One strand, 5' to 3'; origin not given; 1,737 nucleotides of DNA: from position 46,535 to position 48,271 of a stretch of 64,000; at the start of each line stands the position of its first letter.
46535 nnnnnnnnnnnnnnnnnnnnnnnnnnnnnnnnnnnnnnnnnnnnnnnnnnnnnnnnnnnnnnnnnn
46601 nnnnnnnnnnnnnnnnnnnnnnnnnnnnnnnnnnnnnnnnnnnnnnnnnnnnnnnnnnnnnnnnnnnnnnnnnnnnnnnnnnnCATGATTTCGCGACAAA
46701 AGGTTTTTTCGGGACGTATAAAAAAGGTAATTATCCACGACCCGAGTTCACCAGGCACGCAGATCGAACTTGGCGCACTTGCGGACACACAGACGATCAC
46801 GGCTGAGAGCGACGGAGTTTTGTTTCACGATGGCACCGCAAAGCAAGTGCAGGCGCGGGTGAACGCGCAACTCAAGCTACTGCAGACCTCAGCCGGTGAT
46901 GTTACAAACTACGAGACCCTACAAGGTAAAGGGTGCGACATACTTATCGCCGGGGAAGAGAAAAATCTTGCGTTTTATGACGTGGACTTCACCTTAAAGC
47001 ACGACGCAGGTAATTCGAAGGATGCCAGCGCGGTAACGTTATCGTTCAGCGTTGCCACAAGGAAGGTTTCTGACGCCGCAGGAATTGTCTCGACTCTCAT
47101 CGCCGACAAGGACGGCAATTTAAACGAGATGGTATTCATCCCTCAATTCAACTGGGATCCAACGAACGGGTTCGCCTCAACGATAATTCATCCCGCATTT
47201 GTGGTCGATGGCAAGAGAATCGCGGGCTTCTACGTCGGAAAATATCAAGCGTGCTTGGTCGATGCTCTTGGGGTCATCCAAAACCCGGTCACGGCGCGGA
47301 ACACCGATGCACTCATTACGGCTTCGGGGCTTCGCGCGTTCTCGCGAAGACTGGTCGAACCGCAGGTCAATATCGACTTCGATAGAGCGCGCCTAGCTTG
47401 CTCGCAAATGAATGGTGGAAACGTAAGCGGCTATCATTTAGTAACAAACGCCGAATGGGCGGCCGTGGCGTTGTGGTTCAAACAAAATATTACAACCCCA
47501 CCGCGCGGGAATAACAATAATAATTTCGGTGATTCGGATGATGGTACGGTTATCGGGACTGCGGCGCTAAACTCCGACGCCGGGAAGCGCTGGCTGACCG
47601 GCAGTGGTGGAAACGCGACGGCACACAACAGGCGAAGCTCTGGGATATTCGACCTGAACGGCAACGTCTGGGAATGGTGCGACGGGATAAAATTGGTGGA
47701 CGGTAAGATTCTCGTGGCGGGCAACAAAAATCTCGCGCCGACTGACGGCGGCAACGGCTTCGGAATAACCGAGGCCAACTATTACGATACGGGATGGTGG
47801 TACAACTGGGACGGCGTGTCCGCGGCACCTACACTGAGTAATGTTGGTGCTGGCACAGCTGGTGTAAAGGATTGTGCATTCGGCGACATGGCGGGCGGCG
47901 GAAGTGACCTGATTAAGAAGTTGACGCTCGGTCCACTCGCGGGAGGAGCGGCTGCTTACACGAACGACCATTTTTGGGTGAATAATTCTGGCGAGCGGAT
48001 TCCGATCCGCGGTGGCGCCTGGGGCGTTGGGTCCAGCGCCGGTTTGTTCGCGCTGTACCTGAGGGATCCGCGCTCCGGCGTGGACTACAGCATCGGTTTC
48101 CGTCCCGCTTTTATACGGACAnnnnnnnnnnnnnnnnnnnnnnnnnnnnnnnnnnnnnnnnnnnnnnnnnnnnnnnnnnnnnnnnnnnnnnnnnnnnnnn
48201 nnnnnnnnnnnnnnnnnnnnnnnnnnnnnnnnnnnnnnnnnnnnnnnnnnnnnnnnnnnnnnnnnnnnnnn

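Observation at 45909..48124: The DGR target is a paralogue of the adjacent putative tail-tube protein, implying a diversified domain displayed along or at the tail tube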

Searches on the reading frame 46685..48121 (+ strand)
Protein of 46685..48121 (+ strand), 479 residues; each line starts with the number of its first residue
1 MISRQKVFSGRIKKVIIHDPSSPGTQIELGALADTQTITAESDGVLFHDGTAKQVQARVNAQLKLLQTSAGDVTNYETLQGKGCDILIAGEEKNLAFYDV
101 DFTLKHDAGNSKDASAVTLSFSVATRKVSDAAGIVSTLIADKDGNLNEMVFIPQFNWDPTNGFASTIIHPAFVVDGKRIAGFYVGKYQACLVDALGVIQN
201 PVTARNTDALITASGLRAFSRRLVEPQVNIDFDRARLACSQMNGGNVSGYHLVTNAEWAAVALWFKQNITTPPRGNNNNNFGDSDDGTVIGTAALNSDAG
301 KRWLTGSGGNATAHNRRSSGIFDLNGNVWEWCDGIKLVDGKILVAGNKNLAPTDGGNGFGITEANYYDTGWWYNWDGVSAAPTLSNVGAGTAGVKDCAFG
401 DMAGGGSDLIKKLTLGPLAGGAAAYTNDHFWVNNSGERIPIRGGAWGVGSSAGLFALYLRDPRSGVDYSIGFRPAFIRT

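Call 4: search_protein_families(library=pfam, proteins=[window:46685-48121:+], max_evalue=0.1)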
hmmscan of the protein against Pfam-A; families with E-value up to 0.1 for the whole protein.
window:46685-48121:+ (479 aa): 1 family
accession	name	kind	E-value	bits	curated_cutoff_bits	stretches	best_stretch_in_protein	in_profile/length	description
PF03781.23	FGE-sulfatase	-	9.6e-07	29.1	23.3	1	218-332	84-189/255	Sulfatase-modifying factor enzyme 1-like domain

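Call 5: search_protein_families(library=phrogs, proteins=[window:46685-48121:+], max_evalue=0.1)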
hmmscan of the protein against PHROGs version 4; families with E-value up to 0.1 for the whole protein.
window:46685-48121:+ (479 aa): 3 families
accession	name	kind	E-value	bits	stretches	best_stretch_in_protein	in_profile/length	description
phrog_2889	-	unknown function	6.9e-66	223.8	1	108-478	48-415/418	-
phrog_5302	-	tail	2.2e-10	40.7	1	420-477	485-543/548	tail protein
phrog_18508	-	other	0.00013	22.3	1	314-335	178-199/266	kinase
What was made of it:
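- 47060..48124 (+): Target residues ~126-479: TaqVP-like C-type-lectin (FGE-sulfatase subtype) module carrying the VR. Pfam PF03781 (call 4). phrog_2889 E=6.9e-66 over residues 108-478 (call 5).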

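Call 13: find_homologous_proteins(query=window:46685-48121:+)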
Query window:46685-48121:+ (479 aa): 207 proteins with E <= 0.001 among 8000 candidates; the best 120 are listed.
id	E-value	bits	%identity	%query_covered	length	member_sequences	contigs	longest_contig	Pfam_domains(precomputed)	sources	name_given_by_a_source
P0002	0.0e+0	1091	100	100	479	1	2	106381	PF03781.23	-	-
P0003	1.1e-117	412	46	98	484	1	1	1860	-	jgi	jgi:hypothetical protein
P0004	2.9e-115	404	48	87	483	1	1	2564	-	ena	-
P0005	4.8e-94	334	49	71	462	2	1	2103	PF03781.23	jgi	-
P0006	7.9e-94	333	48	72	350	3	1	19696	PF03781.23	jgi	-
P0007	3.1e-86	308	45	79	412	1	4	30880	PF03781.23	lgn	-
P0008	2.8e-85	305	46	71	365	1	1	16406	PF03781.23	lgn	-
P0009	1.1e-83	300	45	71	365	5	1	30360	PF03781.23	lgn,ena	-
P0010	4.1e-81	291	44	71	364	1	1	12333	PF03781.23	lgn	-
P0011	4.8e-79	284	42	71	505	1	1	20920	PF03781.23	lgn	-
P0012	4.4e-78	281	45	71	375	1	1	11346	PF03781.23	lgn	-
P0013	2.3e-71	259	42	70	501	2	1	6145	PF03781.23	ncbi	-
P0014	2.8e-59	219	39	71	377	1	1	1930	-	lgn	-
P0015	2.2e-55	206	39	71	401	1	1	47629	-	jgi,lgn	jgi:hypothetical protein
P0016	1.7e-54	203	40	71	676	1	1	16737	-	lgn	-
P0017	1.8e-53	200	39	71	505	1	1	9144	PF03781.23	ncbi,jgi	jgi:hypothetical protein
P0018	1.8e-51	193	38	71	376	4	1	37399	PF03781.23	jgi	-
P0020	1.3e-47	181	35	87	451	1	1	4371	PF03781.23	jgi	-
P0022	8.6e-47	178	38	71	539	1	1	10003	PF03781.23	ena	-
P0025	1.0e-45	174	39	67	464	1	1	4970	PF03781.23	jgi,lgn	jgi:hypothetical protein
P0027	2.2e-44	170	36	72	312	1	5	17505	PF03781.23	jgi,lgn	jgi:sulfatase modifying factor 1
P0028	2.2e-44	170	36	75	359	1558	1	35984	PF03781.23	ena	-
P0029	4.0e-44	169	36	76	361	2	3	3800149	PF03781.23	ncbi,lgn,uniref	ncbi:SUMF1/EgtB/PvdO family nonheme iron enzyme [Aeribacillus sp. FSL M8-0235]|uniref:SUMF1/EgtB/Pvd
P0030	2.4e-43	167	34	73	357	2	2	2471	PF03781.23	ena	-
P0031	3.3e-43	166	35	73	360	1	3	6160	PF03781.23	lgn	-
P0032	4.9e-43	166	36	73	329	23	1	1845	PF03781.23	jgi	-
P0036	7.9e-42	162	34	71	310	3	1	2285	PF03781.23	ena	-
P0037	9.5e-42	161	34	72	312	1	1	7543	PF03781.23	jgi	jgi:hypothetical protein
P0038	1.2e-41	161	35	73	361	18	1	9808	PF03781.23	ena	-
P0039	2.2e-41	160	35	72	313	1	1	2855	PF03781.23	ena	-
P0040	2.2e-41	160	36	73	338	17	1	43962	PF03781.23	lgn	-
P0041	3.7e-41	159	35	73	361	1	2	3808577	PF03781.23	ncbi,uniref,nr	ncbi:SUMF1/EgtB/PvdO family nonheme iron enzyme [Geobacillus thermoleovorans]|uniref:SUMF1/EgtB/PvdO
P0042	4.1e-41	159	35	73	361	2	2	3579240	PF03781.23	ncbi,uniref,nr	ncbi:hypothetical protein B1690_05980 [Geobacillus sp. 46C-IIa]|uniref:SUMF1/EgtB/PvdO family nonhem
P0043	7.6e-41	158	37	72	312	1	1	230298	PF03781.23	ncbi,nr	ncbi:MAG: SUMF1/EgtB/PvdO family nonheme iron enzyme [Firmicutes bacterium]|nr:SUMF1/EgtB/PvdO famil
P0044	1.0e-40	158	34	73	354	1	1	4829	PF03781.23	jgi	-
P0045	1.1e-40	158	35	75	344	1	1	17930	PF03781.23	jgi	-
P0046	1.3e-40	158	36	76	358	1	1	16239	PF03781.23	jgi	jgi:hypothetical protein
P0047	2.2e-40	157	36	73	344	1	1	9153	PF03781.23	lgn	-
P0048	2.6e-40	157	33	76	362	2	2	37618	PF03781.23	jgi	-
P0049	2.6e-40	157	34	73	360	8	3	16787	PF03781.23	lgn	-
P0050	7.0e-40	155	33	75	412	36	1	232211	PF03781.23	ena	-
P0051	9.3e-40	155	34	73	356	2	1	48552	PF03781.23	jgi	jgi:hypothetical protein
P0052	1.2e-39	154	35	73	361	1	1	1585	PF03781.23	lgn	-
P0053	1.2e-39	154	34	73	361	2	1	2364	PF03781.23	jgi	-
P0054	1.3e-39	154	34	80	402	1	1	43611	PF03781.23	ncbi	ncbi:MAG: SUMF1/EgtB/PvdO family nonheme iron enzyme [Moorellales bacterium]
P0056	6.7e-39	152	35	76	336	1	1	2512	PF03781.23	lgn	-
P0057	8.3e-39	152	33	74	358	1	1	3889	PF03781.23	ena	-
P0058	1.2e-38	151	33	73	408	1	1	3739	PF03781.23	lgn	-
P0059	3.5e-38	150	35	71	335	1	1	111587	PF03781.23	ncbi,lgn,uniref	ncbi:SUMF1/EgtB/PvdO family nonheme iron enzyme [Oceanobacillus sp. CF4.6]|uniref:SUMF1/EgtB/PvdO fa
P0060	3.5e-38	150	35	71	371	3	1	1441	PF03781.23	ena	-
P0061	4.3e-38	149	34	73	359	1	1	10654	PF03781.23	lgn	-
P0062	4.5e-38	149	36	71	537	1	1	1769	PF03781.23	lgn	-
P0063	5.6e-38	149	36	73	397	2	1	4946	PF03781.23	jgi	jgi:hypothetical protein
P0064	7.4e-38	149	32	71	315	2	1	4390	PF03781.23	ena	-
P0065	9.2e-38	148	34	76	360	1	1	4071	PF03781.23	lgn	-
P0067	2.0e-37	147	33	73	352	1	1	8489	PF03781.23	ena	-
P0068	2.2e-37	147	34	73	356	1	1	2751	PF03781.23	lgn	-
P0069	3.5e-37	146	36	73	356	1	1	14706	PF03781.23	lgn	-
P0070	4.4e-37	146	35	71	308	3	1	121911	PF03781.23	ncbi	ncbi:SUMF1/EgtB/PvdO family nonheme iron enzyme [Salimicrobium jeotgali]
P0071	4.7e-37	146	34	71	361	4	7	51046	PF03781.23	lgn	-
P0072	1.0e-36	145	33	75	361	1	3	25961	PF03781.23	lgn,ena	-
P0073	1.6e-36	144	62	10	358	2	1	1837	PF03781.23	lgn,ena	-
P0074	1.7e-36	144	34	71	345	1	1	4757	PF03781.23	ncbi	-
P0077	2.5e-36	143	34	73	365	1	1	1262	PF03781.23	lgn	-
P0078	3.0e-36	143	33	75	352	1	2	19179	PF03781.23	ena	-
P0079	3.5e-36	143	33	71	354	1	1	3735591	PF03781.23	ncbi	ncbi:SUMF1/EgtB/PvdO family nonheme iron enzyme [Bacillota bacterium Lsc_1132]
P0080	3.7e-36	143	35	73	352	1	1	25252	PF03781.23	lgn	-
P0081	7.0e-36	142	33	75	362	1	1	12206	PF03781.23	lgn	-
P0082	1.4e-35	141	35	73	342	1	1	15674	PF03781.23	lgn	-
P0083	1.6e-35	141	32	73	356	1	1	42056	PF03781.23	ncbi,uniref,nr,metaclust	ncbi:hypothetical protein Q428_08630 [Fervidicella metallireducens AeB]|uniref:Sulfatase-modifying f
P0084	1.6e-35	141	35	71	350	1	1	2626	PF03781.23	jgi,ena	-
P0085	2.0e-35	140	34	73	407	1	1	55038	PF03781.23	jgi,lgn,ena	-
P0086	2.5e-35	140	34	75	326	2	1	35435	PF03781.23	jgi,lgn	jgi:hypothetical protein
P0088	3.4e-35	140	32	76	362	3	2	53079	PF03781.23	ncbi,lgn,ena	-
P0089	4.0e-35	140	34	69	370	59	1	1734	PF03781.23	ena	-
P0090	5.0e-35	139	32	73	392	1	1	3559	PF03781.23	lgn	-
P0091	5.7e-35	139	34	71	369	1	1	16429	PF03781.23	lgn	-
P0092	6.7e-35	139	35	76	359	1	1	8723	PF03781.23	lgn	-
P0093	6.7e-35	139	35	69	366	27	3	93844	PF03781.23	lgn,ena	-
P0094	9.3e-35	138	34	73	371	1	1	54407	PF03781.23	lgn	-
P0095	1.6e-34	138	34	73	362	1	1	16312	PF03781.23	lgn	-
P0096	2.7e-34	137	34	71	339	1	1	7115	PF03781.23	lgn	-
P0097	2.8e-34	137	33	73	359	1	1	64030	PF03781.23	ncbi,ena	-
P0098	9.0e-34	135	33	76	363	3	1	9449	PF03781.23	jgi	-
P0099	1.1e-33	135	33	73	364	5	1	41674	PF03781.23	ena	-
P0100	2.5e-33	134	34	76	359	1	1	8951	PF03781.23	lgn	-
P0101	2.6e-33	134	33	73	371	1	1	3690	PF03781.23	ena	-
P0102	2.7e-33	133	33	71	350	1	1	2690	PF03781.23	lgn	-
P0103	9.2e-33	132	34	73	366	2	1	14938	PF03781.23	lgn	-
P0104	1.2e-32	131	34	72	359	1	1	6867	PF03781.23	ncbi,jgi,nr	ncbi:MAG: formylglycine-generating enzyme family protein [Treponema sp.]|jgi:hypothetical protein|nr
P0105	1.2e-32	131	34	71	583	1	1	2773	PF03781.23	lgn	-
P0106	1.3e-32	131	34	71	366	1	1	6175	PF03781.23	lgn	-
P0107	1.4e-32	131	34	73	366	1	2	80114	PF03781.23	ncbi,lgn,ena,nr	ncbi:MAG TPA: hypothetical protein DCY27_14860 [Desulfobacterales bacterium]|nr:hypothetical protein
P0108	1.8e-32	131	31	69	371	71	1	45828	PF03781.23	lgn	-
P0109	3.3e-32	130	32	76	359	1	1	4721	PF03781.23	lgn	-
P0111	1.0e-31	128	32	76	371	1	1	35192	PF03781.23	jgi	jgi:hypothetical protein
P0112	1.7e-31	128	32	71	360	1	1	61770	PF03781.23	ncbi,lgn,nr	ncbi:MAG: SUMF1/EgtB/PvdO family nonheme iron enzyme [Hespellia sp.]|nr:SUMF1/EgtB/PvdO family nonhe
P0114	2.0e-31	127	36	47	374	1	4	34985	PF03781.23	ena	-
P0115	3.8e-31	126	32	73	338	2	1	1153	PF03781.23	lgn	-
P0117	4.2e-31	126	32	73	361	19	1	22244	PF03781.23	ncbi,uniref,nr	ncbi:SUMF1/EgtB/PvdO family nonheme iron enzyme [Clostridium beijerinckii]|uniref:SUMF1/EgtB/PvdO fa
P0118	8.2e-31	125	33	73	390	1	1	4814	PF03781.23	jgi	jgi:hypothetical protein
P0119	1.3e-30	125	32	75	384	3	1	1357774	PF03781.23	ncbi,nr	nr:SUMF1/EgtB/PvdO family nonheme iron enzyme [Anaerovorax sp. IOR16]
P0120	1.3e-30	125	32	69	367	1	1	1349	PF03781.23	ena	-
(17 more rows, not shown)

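Call 44: search_dna_similar(query=window:46685-48121:+, collection=phages, mode=protein, max_evalue=0.00001, max_rows=30)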
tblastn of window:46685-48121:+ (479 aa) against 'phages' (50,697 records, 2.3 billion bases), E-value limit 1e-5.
Records with a match: 48; places in all: 51; records where one place covers at least 80% of the query: 4.
Best place of each record, by identity: <60% 48.
By first word of the organism name: Klebsiella 20; Vibrio 12; Pseudoalteromonas 4; Bacillus 3; Salicola 2; Aeromonas 2; Faecalibacterium 2; Pseudomonas 1; Dulem 1; Clostridium 1.
By host as written in the record: Klebsiella pneumoniae 10; Vibrio lentus 5; Bacillus alcalophilus CGMCC 1.3604 3; - 2; Vibrio parahaemolyticus 2; Vibrio sp. YD38 2; Salicola sp. M5 MPN 10^-2 23B 2; Faecalibacterium prausnitzii 2; and 15 more.
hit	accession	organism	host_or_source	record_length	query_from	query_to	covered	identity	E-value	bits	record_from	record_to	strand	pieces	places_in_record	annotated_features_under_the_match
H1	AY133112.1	Vibrio phage VHML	-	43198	59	477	87%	29.7%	1e-28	125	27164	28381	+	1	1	orf35: ORF35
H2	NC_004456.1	Vibrio phage VHML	Vibrio harveyi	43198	59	477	87%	29.7%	1e-28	125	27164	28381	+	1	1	SUMF1/EgtB/PvdO family nonheme iron enzyme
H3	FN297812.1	Vibrio phage VP585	Vibrio parahaemolyticus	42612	59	477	87%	29.5%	8e-23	108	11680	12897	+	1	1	gp18 protein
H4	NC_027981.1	Vibrio phage VP585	Vibrio parahaemolyticus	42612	59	477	87%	29.5%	8e-23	108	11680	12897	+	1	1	SUMF1/EgtB/PvdO family nonheme iron enzyme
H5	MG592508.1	Vibrio phage 1.137.O._10N.261.46.B5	Vibrio lentus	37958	131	477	72%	32.8%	8e-25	114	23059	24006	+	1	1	sulfatase-modifying factor enzyme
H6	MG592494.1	Vibrio phage 1.119.O._10N.261.51.A9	Vibrio lentus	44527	131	477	72%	32.8%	8e-25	114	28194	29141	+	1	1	sulfatase-modifying factor enzyme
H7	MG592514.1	Vibrio phage 1.143.O._10N.261.55.C8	Vibrio lentus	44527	131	477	72%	32.8%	8e-25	114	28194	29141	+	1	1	sulfatase-modifying factor enzyme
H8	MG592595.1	Vibrio phage 1.231.O._10N.261.49.F8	Vibrio lentus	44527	131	477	72%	32.8%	8e-25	114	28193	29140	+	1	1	sulfatase-modifying factor enzyme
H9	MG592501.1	Vibrio phage 1.127.O._10N.286.52.E12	Vibrio lentus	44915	131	477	72%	32.8%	8e-25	114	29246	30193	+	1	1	sulfatase-modifying factor enzyme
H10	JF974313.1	Vibrio phage pYD38-B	Vibrio sp. YD38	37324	141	477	70%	33.1%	1e-23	110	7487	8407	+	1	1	hypothetical protein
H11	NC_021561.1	Vibrio phage pYD38-B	Vibrio sp. YD38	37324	141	477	70%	33.1%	1e-23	110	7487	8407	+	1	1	hypothetical protein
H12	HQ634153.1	Salicola phage CGphi29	Salicola sp. M5 MPN 10^-2 23B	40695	126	469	72%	31.5%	7e-18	93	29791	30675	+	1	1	hypothetical protein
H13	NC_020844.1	Salicola phage CGphi29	Salicola sp. M5 MPN 10^-2 23B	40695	126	469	72%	31.5%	7e-18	93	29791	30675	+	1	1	hypothetical protein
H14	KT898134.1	Aeromonas phage phiARM81mr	Aeromonas sp. ARM81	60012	131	476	72%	30.5%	3e-13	79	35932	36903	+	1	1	putative virion structural protein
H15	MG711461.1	Faecalibacterium phage FP_Lagaffe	Faecalibacterium prausnitzii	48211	149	477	69%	32.0%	2e-30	131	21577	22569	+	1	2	BPP-1 major tropism-determinant-like protein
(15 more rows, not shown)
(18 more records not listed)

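Call 67: search_solved_structures(query=window:46685-48121:+, max_evalue=1)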
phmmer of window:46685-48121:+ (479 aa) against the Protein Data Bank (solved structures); distinct sequences matched with E-value up to 1: 2.
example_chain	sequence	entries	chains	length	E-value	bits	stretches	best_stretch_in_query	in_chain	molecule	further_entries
5vf4_A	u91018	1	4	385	1.4e-27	99.7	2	126-349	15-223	Uncharacterized protein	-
8vig_A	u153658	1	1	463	0.51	12.1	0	314-333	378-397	Sulfoxide synthase EgtB-IV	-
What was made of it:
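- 47060..48124 (+): PDB 5VF4 E=1.4e-27 over residues 126-349 (call 67).
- On Diversity-generating retroelement: PF03781 (call 4) and TaqVP 5VF4 at E=1.4e-27 (call 67).
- On Mtd-type tail-fibre DGR target: No Mtd chain appears among PDB hits at E<=1 (call 67).
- Closest known: BPP-1 Mtd. Different: The window protein shows no sequence match to Mtd (call 67), and its N-terminus is a tube paralogue.
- Closest known: TaqVP. Same: It is the closest solved relative of target residues 126-479 (E=1.4e-27, call 67).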

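Call 71: find_encoding_contigs(protein=P0007, flank=9000, max_places=1)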
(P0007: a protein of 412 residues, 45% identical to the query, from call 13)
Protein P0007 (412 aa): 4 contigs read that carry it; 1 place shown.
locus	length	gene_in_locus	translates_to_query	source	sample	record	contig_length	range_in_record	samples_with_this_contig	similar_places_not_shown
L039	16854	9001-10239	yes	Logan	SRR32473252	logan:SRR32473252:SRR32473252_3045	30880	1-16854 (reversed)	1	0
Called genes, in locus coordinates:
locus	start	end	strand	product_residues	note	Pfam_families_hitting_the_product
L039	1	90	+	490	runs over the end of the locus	-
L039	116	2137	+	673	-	PF04860:Phage_portal, PF04233:Phage_Mu_F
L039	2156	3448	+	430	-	PF04586:Peptidase_S78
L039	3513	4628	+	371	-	PF05065:Phage_capsid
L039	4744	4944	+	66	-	-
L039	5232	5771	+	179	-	PF05135:Phage_connect_1 (weak), PF24163:HCP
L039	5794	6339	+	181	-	-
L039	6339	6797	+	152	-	PF23818:Phage_tail_terminator_7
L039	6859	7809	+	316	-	PF18906:Phage_tube_2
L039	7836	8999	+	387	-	-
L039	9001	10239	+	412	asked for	PF03781:FGE-sulfatase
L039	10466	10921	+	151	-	-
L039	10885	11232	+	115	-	-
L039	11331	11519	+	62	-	-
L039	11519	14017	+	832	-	-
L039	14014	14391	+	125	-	-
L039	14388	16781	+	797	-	-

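Call 72: find_encoding_contigs(protein=P0006, flank=9000, max_places=1)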
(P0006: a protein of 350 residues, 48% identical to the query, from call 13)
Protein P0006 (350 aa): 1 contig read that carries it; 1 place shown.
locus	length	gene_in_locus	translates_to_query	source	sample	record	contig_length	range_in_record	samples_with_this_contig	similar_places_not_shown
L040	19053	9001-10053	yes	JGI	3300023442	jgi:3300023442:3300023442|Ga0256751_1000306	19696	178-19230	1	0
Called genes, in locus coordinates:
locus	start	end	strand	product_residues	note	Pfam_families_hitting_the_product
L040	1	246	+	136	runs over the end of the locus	-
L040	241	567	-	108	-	-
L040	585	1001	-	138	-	-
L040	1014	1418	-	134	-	-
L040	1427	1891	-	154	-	-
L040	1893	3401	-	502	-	-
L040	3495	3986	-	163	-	PF08822:DUF1804 (weak)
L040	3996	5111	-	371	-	PF06074:Portal_Mu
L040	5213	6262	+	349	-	PF10123:Mu-like_Pro_N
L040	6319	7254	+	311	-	-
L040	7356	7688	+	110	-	-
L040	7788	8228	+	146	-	PF01510:Amidase_2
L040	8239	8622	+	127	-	-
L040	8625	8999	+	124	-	-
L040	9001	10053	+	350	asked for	PF03781:FGE-sulfatase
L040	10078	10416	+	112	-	PF05635:23S_rRNA_IVP, PF22296:bAvd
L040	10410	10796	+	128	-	-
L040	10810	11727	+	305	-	PF00078:RVT_1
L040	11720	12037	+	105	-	-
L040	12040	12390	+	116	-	PF23148:Gp77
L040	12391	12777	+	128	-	-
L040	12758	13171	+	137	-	-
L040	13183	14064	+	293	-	-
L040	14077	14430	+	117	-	-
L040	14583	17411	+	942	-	-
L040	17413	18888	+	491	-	-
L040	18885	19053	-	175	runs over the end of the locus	-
